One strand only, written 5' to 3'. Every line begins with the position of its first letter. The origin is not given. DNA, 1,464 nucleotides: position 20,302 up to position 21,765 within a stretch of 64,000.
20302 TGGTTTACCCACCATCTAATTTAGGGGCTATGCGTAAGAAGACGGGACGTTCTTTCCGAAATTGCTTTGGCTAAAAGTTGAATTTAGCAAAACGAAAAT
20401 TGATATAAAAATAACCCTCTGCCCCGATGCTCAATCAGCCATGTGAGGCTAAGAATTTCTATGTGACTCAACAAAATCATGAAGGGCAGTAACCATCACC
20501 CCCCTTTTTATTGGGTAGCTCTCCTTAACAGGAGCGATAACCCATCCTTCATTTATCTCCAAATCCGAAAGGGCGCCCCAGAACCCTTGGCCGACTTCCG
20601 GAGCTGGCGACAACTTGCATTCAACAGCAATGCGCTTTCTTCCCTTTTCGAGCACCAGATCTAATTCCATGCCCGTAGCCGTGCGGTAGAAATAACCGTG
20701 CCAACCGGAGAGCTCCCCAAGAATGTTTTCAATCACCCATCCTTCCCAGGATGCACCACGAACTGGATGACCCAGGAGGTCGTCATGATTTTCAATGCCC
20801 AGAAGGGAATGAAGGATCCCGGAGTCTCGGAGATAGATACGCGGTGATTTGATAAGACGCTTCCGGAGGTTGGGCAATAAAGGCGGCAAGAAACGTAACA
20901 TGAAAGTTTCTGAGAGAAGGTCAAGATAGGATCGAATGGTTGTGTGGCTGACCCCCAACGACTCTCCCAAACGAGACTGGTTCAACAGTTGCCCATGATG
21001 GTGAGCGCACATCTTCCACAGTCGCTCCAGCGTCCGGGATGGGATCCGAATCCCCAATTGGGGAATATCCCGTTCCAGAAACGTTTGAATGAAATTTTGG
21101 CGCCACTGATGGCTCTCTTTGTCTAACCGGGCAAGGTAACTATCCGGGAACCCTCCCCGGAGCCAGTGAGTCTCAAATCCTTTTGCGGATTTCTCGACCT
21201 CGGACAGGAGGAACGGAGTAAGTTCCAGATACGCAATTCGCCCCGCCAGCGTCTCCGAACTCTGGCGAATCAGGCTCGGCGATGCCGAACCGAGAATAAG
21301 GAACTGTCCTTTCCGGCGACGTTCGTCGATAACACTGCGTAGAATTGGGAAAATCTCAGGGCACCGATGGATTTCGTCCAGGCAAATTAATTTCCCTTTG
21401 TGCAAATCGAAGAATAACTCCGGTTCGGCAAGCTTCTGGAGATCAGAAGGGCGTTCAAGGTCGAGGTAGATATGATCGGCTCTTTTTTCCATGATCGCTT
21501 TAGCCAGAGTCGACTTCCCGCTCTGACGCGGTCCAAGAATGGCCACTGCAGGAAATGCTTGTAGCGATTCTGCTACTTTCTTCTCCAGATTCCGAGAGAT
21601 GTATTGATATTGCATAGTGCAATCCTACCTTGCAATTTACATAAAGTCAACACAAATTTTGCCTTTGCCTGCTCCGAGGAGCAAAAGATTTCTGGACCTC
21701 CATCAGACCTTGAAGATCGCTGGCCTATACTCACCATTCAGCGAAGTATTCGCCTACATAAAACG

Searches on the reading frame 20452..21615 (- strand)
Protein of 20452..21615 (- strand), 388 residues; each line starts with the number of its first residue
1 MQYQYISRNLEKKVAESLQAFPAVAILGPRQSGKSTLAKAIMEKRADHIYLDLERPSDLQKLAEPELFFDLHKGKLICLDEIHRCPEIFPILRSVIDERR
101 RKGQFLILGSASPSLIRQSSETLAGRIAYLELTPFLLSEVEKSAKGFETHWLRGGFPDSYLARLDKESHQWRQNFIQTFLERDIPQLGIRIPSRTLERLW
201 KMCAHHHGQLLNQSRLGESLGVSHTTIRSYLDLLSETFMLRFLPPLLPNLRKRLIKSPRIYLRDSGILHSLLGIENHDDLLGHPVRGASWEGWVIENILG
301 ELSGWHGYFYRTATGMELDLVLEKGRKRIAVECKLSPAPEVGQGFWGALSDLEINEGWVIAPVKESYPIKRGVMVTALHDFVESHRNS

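Call 48: search_protein_families(library=pfam, proteins=[window:20452-21615:-], max_evalue=0.00001)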
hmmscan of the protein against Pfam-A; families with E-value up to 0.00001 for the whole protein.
window:20452-21615:- (388 aa): 2 families
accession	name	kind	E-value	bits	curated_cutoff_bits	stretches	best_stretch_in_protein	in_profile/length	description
PF13635.12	DUF4143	-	1.7e-44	151.8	28.1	1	181-336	1-160/160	Domain of unknown function (DUF4143)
PF13173.12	AAA_14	-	1.6e-27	96.5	27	1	22-140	3-128/129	AAA domain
